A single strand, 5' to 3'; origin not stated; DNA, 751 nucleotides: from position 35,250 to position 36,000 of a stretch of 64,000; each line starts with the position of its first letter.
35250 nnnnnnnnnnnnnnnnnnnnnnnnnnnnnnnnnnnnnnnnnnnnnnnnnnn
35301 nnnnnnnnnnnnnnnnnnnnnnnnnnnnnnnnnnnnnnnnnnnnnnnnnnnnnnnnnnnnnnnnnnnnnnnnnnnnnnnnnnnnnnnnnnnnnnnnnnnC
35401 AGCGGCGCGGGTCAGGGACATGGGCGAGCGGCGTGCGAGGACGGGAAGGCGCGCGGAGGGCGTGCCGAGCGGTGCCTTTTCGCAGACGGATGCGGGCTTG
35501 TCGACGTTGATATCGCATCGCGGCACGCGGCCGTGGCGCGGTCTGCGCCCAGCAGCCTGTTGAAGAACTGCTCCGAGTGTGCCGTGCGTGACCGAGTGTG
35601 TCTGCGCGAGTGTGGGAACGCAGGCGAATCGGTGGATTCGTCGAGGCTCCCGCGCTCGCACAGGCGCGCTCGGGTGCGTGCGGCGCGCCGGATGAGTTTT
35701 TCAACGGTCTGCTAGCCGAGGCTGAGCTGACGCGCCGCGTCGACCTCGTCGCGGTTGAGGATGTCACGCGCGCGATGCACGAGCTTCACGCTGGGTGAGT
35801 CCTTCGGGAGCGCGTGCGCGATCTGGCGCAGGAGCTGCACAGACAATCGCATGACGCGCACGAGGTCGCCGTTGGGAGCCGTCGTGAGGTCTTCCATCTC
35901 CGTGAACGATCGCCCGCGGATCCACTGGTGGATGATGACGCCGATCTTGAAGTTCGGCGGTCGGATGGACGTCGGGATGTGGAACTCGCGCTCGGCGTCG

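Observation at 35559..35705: Composite copy of the repeat family carrying the hairpin module with compensatory loop change (locus C)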

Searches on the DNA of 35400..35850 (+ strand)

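Call 11: search_rna_families(source=window, start=35400, end=35850, threshold=evalue, max_evalue=10)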
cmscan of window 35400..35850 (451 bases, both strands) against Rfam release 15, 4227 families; matches with E-value up to 10: 15.
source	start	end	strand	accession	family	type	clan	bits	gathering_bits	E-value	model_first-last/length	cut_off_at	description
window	35562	35702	+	RF03296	MIR8788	Gene; miRNA;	-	41.3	124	7e-06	1-138/138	no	MIR8788 microRNA precursor family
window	35593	35674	+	RF03631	MIR3440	Gene; miRNA;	-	34.7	105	6.8e-06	1-127/127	no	MIR3440 microRNA precursor family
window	35594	35671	+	RF03703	mir-3622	Gene; miRNA;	-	30.7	78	0.0011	1-84/84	no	mir-3622 microRNA precursor family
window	35594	35671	-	RF03703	mir-3622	Gene; miRNA;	-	25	78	0.026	1-84/84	no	mir-3622 microRNA precursor family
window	35580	35684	+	RF03433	mir-2576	Gene; miRNA;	-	25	83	0.11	1-120/120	no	mir-2576 microRNA precursor family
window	35579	35686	+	RF03976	MIR898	Gene; miRNA;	-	22.3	75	0.027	1-154/154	no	MIR898 microRNA precursor family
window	35592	35673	-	RF03296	MIR8788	Gene; miRNA;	-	17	124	3.6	32-107/138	no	MIR8788 microRNA precursor family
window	35588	35672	+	RF02369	h2cR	Gene; sRNA;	-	16.2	70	1.8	1-137/137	no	h2cR sRNA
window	35594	35671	-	RF04159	MIR1437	Gene; miRNA;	-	15.3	168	5.2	1-192/192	no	MIR1437 microRNA precursor family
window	35722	35755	+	RF01333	CRISPR-DR20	Gene; CRISPR;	-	14.6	42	4.5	1-36/36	no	CRISPR RNA direct repeat element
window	35669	35720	+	RF01695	C4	Gene; antisense;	CL00128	13.8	45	8.6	18-70/87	no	C4 antisense RNA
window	35573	35632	+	RF04194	mir-57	Gene; miRNA;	-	12.9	44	9.4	19-64/84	no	mir-57 microRNA precursor family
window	35560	35611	+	RF02470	Ms_IGR-8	Gene; sRNA;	-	12.4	44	4.4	1-63/63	no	Mycobacterium sRNA Ms_IGR-8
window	35529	35605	-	RF00599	SNORA77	Gene; snRNA; snoRNA; HACA-box;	-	11.6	42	9.3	1-125/125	no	Small nucleolar RNA SNORA77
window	35812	35850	+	RF00625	P11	Gene;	-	9.9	70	9.9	1-39/139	3'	Pseudomonas sRNA P11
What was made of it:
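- On Any Rfam RNA family: For the element the best hit is a plant microRNA precursor model at 41 bits against a threshold of 124 (call 11).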

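Call 36: build_rna_model(alignment_id=A1)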
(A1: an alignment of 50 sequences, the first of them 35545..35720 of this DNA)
Model R1 built from alignment A1 (50 sequences, 218 columns); structure: RNAalifold consensus.
model positions 175; base pairs 36; branch points 0; effective number of sequences 13.48; information 0.59 bits per position. Calibrated on 0.2 Mb of random sequence (short: E-values are rough).
structure used (alignment columns):
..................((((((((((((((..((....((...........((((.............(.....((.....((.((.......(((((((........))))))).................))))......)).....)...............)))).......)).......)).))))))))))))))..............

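Call 37: search_with_rna_model(model_id=R1, source=window, filters=off, max_evalue=10, show_alignments=4)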
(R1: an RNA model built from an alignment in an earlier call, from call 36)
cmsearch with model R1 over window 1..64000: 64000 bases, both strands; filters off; matches with E-value up to 10: 220.
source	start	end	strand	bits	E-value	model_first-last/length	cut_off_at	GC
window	35545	35719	+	102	1.3e-23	1-175/175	no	0.66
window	12382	12556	+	92.4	2.9e-21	1-175/175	no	0.61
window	27420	27516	+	26.7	3.8e-05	1-175/175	no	0.64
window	35545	35719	-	26.4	4.6e-05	1-175/175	no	0.66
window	12382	12556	-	24.9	0.00011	1-175/175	no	0.61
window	27420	27516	-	21.3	0.00082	1-175/175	no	0.64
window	61662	61826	+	20.8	0.001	1-175/175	no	0.64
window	12042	12198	-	18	0.0051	1-175/175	no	0.66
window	62614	62695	-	16.4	0.013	1-175/175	no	0.67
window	63927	63987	-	16.3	0.013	1-175/175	no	0.77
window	36472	36567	+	13.3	0.074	1-175/175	no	0.65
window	61853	61969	-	13.2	0.079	1-175/175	no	0.69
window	29911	29977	+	12.7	0.1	1-175/175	no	0.69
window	13025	13214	-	12.4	0.13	1-175/175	no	0.64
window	34946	35075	+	12.3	0.13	1-175/175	no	0.71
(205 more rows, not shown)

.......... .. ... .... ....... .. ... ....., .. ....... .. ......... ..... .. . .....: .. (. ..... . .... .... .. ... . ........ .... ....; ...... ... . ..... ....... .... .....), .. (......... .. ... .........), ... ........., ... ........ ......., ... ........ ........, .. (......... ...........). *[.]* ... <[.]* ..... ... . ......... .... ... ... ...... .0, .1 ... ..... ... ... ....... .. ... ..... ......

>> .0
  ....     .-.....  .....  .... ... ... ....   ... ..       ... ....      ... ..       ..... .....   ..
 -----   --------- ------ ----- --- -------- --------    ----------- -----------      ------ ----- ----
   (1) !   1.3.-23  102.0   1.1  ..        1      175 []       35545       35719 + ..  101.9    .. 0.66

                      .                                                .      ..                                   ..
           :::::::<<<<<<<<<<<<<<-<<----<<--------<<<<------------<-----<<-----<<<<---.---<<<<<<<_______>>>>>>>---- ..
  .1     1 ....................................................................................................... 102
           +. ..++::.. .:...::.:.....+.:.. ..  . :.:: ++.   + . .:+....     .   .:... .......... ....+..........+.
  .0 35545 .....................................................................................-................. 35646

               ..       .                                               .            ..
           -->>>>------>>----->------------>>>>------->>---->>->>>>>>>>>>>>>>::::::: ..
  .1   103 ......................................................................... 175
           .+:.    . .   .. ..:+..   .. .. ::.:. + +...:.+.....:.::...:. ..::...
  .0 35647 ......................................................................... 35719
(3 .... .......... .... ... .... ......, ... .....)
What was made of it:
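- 35553..35711 (+): Element C: full-length 159-bp hairpin MITE. The strand given is the one carrying the tip as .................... Covariance model score 102 bits, E 1e-23: call 37.
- A covariance model finds C (102 bits), A (92 bits) and B (E 3.8e-5) in the window (call 37).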

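Call 38: search_with_rna_model(model_id=R1, sources=[L001, L002, L003, L004, L005, L006, L007, L008, L009, L010, L012, L013, L014, L015, L016, L017, L018, L019, L021, L022, L023, L024, L025, L026, L027, L028, L029, L031, L032, L033, L034, L035, L036, L037, L038, L039, L040, L041, L043, L044, L045, L046, L047, L048, L049, L050, L051, L052, L053, L054, L055, L056, L057, L058, L059, L060, L061, L062, L063, L064, L065, L066, L068, L069, L070, L071, L072, L073, L074, L075, L076, L077, L078, L079, L080, L081, L082, L083, L084, L085, L086, L087, L088, L089, L090, L091, L092, L093, L094, L095, L096, L098, L099, L100, L101, L102, L103, window], max_evalue=0.001, make_alignment=true)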
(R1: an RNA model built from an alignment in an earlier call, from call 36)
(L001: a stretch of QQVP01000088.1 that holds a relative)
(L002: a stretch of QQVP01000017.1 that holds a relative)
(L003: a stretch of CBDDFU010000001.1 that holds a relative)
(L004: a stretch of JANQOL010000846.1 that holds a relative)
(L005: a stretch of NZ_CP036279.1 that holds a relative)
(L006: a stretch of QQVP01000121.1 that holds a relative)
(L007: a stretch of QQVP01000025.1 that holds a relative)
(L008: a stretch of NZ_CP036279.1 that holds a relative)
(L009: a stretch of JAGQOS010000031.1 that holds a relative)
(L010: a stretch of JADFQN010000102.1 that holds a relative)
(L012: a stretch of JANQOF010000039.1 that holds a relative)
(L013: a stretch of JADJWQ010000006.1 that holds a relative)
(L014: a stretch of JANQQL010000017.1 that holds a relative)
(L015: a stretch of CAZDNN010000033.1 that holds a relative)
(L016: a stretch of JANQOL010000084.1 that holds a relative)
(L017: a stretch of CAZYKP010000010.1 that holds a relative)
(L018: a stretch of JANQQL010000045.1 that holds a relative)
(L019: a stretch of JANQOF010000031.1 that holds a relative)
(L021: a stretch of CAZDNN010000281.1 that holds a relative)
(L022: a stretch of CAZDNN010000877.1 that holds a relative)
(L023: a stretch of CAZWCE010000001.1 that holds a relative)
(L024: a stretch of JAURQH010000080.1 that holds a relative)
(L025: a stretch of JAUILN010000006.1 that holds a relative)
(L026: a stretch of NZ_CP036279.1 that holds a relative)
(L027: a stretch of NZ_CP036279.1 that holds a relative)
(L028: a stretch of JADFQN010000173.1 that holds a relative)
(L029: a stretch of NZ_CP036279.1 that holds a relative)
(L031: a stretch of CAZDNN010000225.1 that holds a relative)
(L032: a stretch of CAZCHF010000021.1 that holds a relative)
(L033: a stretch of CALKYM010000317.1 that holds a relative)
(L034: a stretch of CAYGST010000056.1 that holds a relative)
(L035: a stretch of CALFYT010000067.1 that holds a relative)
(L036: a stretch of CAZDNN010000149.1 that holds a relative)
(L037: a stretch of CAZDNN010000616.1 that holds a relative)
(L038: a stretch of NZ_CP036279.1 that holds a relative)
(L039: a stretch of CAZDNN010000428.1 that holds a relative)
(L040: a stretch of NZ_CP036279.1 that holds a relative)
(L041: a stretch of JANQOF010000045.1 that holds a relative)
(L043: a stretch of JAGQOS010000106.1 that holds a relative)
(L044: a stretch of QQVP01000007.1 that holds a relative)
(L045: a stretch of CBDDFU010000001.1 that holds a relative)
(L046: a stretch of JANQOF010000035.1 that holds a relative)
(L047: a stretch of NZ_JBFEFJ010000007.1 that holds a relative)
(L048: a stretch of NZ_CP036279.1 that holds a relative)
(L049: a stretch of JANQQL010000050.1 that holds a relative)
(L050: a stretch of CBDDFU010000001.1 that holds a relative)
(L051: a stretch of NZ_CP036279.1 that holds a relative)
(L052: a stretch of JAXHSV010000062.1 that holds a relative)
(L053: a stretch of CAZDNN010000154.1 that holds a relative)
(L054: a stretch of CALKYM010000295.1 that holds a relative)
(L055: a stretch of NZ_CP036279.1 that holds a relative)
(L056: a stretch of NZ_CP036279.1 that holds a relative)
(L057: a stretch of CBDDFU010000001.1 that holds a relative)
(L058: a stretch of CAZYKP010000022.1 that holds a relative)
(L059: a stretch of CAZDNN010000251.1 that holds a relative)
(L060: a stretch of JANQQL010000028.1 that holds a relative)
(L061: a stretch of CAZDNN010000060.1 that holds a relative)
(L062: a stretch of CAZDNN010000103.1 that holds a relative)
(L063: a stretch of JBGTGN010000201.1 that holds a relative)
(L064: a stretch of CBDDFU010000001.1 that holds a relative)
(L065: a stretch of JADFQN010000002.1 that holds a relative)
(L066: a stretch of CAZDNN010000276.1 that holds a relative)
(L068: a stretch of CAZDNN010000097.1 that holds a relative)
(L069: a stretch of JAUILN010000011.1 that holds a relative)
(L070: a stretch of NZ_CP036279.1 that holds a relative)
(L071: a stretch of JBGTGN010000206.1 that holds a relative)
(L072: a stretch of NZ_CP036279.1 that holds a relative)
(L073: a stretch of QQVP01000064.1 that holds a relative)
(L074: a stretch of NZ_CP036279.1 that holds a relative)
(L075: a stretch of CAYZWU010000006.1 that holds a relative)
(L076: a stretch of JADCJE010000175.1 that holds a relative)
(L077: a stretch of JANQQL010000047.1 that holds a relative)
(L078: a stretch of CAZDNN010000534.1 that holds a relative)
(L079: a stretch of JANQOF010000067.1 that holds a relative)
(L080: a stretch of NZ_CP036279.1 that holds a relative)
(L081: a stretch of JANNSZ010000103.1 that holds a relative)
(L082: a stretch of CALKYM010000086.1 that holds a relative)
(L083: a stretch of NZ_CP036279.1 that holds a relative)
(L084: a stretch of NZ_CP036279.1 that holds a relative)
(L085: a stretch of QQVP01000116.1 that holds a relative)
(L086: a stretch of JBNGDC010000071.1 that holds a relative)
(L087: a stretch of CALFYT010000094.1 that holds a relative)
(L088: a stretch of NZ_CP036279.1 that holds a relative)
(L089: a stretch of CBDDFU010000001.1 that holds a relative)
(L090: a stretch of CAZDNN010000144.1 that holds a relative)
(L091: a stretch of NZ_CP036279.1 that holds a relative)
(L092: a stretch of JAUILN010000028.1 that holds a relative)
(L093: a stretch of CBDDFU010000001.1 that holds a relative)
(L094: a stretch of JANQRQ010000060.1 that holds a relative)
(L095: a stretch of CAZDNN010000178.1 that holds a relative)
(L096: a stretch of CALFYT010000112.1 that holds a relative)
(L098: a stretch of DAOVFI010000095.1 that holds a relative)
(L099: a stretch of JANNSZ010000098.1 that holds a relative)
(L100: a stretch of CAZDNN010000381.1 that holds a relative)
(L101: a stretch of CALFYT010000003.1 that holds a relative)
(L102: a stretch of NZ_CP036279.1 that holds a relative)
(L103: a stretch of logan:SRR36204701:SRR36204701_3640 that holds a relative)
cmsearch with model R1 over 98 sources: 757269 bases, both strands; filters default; matches with E-value up to 0.001: 138.
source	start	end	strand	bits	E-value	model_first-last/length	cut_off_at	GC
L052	1577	1752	+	147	1.4e-33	1-175/175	no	0.6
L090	3557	3731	-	144.3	6.5e-33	1-175/175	no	0.64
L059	6597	6771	+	144.3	6.8e-33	1-175/175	no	0.65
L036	423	597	-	144.2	7e-33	1-175/175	no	0.65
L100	1813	1987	-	144.2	7.1e-33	1-175/175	no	0.65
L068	3103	3277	-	144.2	7.1e-33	1-175/175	no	0.66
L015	1079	1253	+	143.8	8.8e-33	1-175/175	no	0.64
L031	2940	3114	-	143.5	1e-32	1-175/175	no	0.65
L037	101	275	-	143.5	1e-32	1-175/175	no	0.66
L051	1632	1807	+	143.3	1.2e-32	1-175/175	no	0.62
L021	5621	5795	+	143.1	1.3e-32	1-175/175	no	0.65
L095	2582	2756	+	142.9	1.5e-32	1-175/175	no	0.64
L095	512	686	-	142.7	1.7e-32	1-175/175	no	0.65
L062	6130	6304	-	142.5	1.9e-32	1-175/175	no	0.63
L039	1943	2117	+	142.4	1.9e-32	1-175/175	no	0.65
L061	156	330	-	142.3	2.1e-32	1-175/175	no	0.62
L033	4344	4522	-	142.1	2.3e-32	1-175/175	no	0.63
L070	5245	5420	+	141.6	3.1e-32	1-175/175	no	0.61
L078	2807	2981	+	141.3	3.6e-32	1-175/175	no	0.64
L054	2333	2511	-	140.4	6.2e-32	1-175/175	no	0.61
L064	5551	5728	-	139.1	1.3e-31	1-175/175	no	0.55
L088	4098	4273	-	137.7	2.8e-31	1-175/175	no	0.6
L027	6634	6809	-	136.9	4.4e-31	1-175/175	no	0.6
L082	6535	6714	-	136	7.4e-31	1-175/175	no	0.61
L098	2662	2838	-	135.5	9.4e-31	1-175/175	no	0.55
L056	4295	4469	-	135.1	1.2e-30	1-175/175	no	0.55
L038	3866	4041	+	135.1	1.2e-30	1-175/175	no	0.6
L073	6287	6460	-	134.9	1.4e-30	1-175/175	no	0.56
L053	327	501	+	133.2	3.5e-30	1-175/175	no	0.64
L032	2761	2936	-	133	3.9e-30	1-175/175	no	0.64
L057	4055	4233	+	132.9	4.2e-30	1-175/175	no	0.54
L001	493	665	+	132.7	4.6e-30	1-175/175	no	0.58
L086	1025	1203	-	132.2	6.3e-30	1-175/175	no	0.61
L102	939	1114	+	131.5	9.1e-30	1-175/175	no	0.61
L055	2290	2465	-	131.5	9.3e-30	1-175/175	no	0.6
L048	7089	7263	+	131.1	1.1e-29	1-175/175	no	0.55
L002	3936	4109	+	130.8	1.4e-29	1-175/175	no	0.6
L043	6040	6217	-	128.9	4e-29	1-175/175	no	0.53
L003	4111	4288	+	128.5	5.1e-29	1-175/175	no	0.56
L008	6226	6400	-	128.2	6e-29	1-175/175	no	0.53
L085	6465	6637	+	128.2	6e-29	1-175/175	no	0.57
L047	3902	4080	-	128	6.5e-29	1-175/175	no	0.59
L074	388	562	+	127.8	7.5e-29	1-175/175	no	0.54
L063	326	503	+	125.3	3.1e-28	1-175/175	no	0.61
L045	2838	3015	-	124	6.4e-28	1-175/175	no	0.55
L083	377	551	-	123.2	9.8e-28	1-175/175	no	0.55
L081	3925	4102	-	120.6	4.4e-27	1-175/175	no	0.67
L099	330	507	-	120.5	4.5e-27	1-175/175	no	0.68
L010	997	1170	-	119.6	7.6e-27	1-175/175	no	0.58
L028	1719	1892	+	119.4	8.8e-27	1-175/175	no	0.57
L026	2882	3056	-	118.6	1.3e-26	1-175/175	no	0.53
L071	3611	3788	-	118.6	1.4e-26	1-175/175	no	0.6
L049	1762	1933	-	118.2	1.7e-26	1-175/175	no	0.59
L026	5785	5959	-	117.7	2.2e-26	1-175/175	no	0.59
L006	2257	2429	-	117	3.3e-26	1-175/175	no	0.57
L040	3885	4059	+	115.3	8.5e-26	1-175/175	no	0.54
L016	191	367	-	113.7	2.1e-25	1-175/175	no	0.53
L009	4687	4865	+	113.5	2.4e-25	1-175/175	no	0.5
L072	3937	4114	+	113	3.1e-25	1-175/175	no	0.62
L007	4578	4752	+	112.6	3.9e-25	1-175/175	no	0.56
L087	7736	7914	-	112.5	4.1e-25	1-175/175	no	0.59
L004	3744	3921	+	112.3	4.7e-25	1-175/175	no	0.51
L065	2006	2179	-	112.2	4.9e-25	1-175/175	no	0.55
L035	909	1087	+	112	5.6e-25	1-175/175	no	0.64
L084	7055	7229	-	111.7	6.7e-25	1-175/175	no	0.55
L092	120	295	-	111.6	7e-25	1-175/175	no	0.66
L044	4895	5068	-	111.5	7.2e-25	1-175/175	no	0.6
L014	2409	2576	-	111.4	7.8e-25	1-175/175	no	0.59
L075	6335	6508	-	111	9.7e-25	1-175/175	no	0.52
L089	3033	3210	-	111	1e-24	1-175/175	no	0.56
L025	6234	6409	+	109.9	1.8e-24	1-175/175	no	0.67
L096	1609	1787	-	109.8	1.9e-24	1-175/175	no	0.59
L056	7515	7690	+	109.8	1.9e-24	1-175/175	no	0.53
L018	1849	2021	+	108.6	3.8e-24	1-175/175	no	0.6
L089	4621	4797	+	108.4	4.2e-24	1-175/175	no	0.58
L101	378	556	+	107.9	5.7e-24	1-175/175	no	0.6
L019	266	439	+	107.1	8.7e-24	1-175/175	no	0.56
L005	6933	7109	+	106.8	1.1e-23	1-175/175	no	0.54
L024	3442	3616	+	106.4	1.3e-23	1-175/175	no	0.43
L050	6994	7163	-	106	1.7e-23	1-175/175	no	0.52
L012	752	924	+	105.9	1.7e-23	1-175/175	no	0.55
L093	2047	2225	-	100.9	3e-22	1-175/175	no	0.57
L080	4648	4816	-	98.5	1.1e-21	1-175/175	no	0.56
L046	1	163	-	98.2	1.4e-21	1-165/175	3'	0.59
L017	7098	7282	-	96.5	3.6e-21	1-175/175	no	0.61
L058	3719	3903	-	96.5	3.6e-21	1-175/175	no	0.61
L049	3302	3473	-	94.5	1.1e-20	1-175/175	no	0.6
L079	751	923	+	93.4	2e-20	1-175/175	no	0.56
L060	4526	4689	+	90.4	1.1e-19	1-175/175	no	0.58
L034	5428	5601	+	89.6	1.7e-19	1-175/175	no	0.64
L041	1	157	+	88.1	4e-19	17-175/175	5'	0.57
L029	4239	4410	+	87.8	4.7e-19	1-175/175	no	0.64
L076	435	610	-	86.8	8.5e-19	1-175/175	no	0.68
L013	1454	1629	-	85.2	2.1e-18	1-175/175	no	0.7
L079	3365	3528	+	79.4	5.6e-17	1-175/175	no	0.6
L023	6173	6346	-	78.5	9e-17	1-175/175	no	0.54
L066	7892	8000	+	77.5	1.6e-16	1-109/175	3'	0.61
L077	2750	2907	+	74.4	9.3e-16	1-175/175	no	0.61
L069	1049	1203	+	73.5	1.5e-15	1-175/175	no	0.68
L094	1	103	+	72.3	3e-15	74-175/175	5'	0.54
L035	1239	1417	+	59.8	3.6e-12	1-175/175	no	0.59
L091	4665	4774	+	56.9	1.8e-11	36-145/175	no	0.57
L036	423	597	+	49.6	1.1e-09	1-175/175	no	0.65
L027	2079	2253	-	48.9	1.6e-09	1-175/175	no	0.58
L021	5621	5795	-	44.9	1.6e-08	1-175/175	no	0.65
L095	512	686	+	44.9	1.6e-08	1-175/175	no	0.65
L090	3557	3731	+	44.4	2.1e-08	1-175/175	no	0.64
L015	1079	1253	-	44.1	2.5e-08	1-175/175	no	0.64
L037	101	275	+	44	2.6e-08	1-175/175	no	0.66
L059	6597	6771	-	43.9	2.7e-08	1-175/175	no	0.65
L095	2582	2756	-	43.8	2.9e-08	1-175/175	no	0.64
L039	1943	2117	-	43.7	3e-08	1-175/175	no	0.65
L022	1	105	-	43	4.5e-08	1-105/175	3'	0.63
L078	2807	2981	-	42.9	4.9e-08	1-175/175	no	0.64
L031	2940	3114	+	42.9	5e-08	1-175/175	no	0.65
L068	3103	3277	+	42.3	6.8e-08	1-175/175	no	0.66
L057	4055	4233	-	41.7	9.8e-08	1-175/175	no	0.54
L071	7624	7725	-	41.5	1.1e-07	1-175/175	no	0.62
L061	156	330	+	40.3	2.1e-07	1-175/175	no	0.62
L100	1813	1987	+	39.4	3.5e-07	1-175/175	no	0.65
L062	6130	6304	+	38.1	7.5e-07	1-175/175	no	0.63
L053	327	501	-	37.2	1.2e-06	1-175/175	no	0.64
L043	6040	6217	+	35.8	2.6e-06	1-175/175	no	0.53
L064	5551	5728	+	33.4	1e-05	1-175/175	no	0.55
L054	2333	2511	+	33.3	1.1e-05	1-175/175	no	0.61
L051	1632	1807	-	32.1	2.1e-05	1-175/175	no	0.62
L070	5245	5420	-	31.8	2.6e-05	1-175/175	no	0.61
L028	3661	3860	+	30.2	6.3e-05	1-175/175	no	0.57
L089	3033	3210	+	28.7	0.00015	1-175/175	no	0.56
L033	4344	4522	+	28.2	0.0002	1-175/175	no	0.63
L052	1577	1752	-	27.4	0.00031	1-175/175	no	0.6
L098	2662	2838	+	27.1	0.00036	1-175/175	no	0.55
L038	3866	4041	-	26.5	0.0005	1-175/175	no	0.6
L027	6634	6809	+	26.5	0.00052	1-175/175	no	0.6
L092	297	476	+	25.9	0.00069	1-175/175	no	0.67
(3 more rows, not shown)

Alignment A2: 138 matches aligned to the model, 294 columns, each read 5' to 3' on its own strand. Consensus structure (alignment columns), stored with it:
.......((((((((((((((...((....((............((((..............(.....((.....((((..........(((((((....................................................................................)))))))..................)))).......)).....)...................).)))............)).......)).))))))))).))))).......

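Call 80: search_dna_similar(query=window:35553-35711:+, collection=plasmids, mode=distant, max_evalue=1, max_rows=20)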
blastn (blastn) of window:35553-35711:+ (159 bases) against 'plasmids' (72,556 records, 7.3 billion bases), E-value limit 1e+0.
Records with a match: 22; places in all: 22; records where one place covers at least 80% of the query: 0.
Best place of each record, by identity: 80-90% 22.
By first word of the organism name: Rhizobium 17; Paraburkholderia 2; Embleya 1; Ralstonia 1; Burkholderia 1.
By predicted mobility (MOB-suite, as given by PLSDB): non-mobilizable 20; mobilizable 2.
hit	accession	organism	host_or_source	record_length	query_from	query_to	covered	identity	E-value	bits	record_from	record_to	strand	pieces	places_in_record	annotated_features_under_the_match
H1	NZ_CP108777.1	Embleya sp. NBC_00896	-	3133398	87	136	31%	82.0%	1e-1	44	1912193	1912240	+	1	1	none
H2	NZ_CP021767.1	Ralstonia solanacearum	Solanum lycopersicum,Tomato with ...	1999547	78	120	27%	81.4%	4e-1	41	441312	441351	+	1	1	none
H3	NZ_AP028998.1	Paraburkholderia sp. 22B1P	-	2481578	99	135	23%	89.5%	3e-3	48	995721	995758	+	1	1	none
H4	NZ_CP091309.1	Burkholderia pyrrocinia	-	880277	97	135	25%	84.6%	4e-1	41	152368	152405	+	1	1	HlyD family secretion protein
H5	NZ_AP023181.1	Paraburkholderia sp. PGU19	Physopelta gutta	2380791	99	135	23%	86.8%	1e-1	44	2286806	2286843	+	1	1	none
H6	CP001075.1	Rhizobium etli CIAT 652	-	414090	73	107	22%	85.7%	4e-1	42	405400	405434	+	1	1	cobK: precorrin 6x reductase protein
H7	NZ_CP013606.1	Rhizobium sp. N731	Phaseolus vulgaris,Whole ...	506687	73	107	22%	85.7%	4e-1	42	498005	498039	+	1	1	cobalt-precorrin-6A reductase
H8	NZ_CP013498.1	Rhizobium sp. N621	Phaseolus vulgaris,Whole ...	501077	73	107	22%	85.7%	4e-1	42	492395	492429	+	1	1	cobalt-precorrin-6A reductase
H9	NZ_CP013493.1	Rhizobium sp. N6212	Phaseolus vulgaris,Whole ...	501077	73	107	22%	85.7%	4e-1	42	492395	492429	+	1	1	cobalt-precorrin-6A reductase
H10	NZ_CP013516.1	Rhizobium sp. N1314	Phaseolus vulgaris,Whole ...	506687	73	107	22%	85.7%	4e-1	42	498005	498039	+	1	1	cobalt-precorrin-6A reductase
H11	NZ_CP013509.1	Rhizobium sp. N1341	Phaseolus vulgaris,Whole ...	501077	73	107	22%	85.7%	4e-1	42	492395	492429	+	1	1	cobalt-precorrin-6A reductase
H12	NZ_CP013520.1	Rhizobium sp. N113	Phaseolus vulgaris,Whole ...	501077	73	107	22%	85.7%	4e-1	42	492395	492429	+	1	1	cobalt-precorrin-6A reductase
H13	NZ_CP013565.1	Rhizobium phaseoli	Phaseolus vulgaris,Whole ...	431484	73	107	22%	85.7%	4e-1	42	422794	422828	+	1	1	cobalt-precorrin-6A reductase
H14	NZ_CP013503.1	Rhizobium esperanzae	Phaseolus vulgaris,Whole ...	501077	73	107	22%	85.7%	4e-1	42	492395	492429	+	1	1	cobalt-precorrin-6A reductase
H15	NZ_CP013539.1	Rhizobium phaseoli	Phaseolus vulgaris,Whole ...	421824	73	107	22%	85.7%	4e-1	42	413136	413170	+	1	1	cobalt-precorrin-6A reductase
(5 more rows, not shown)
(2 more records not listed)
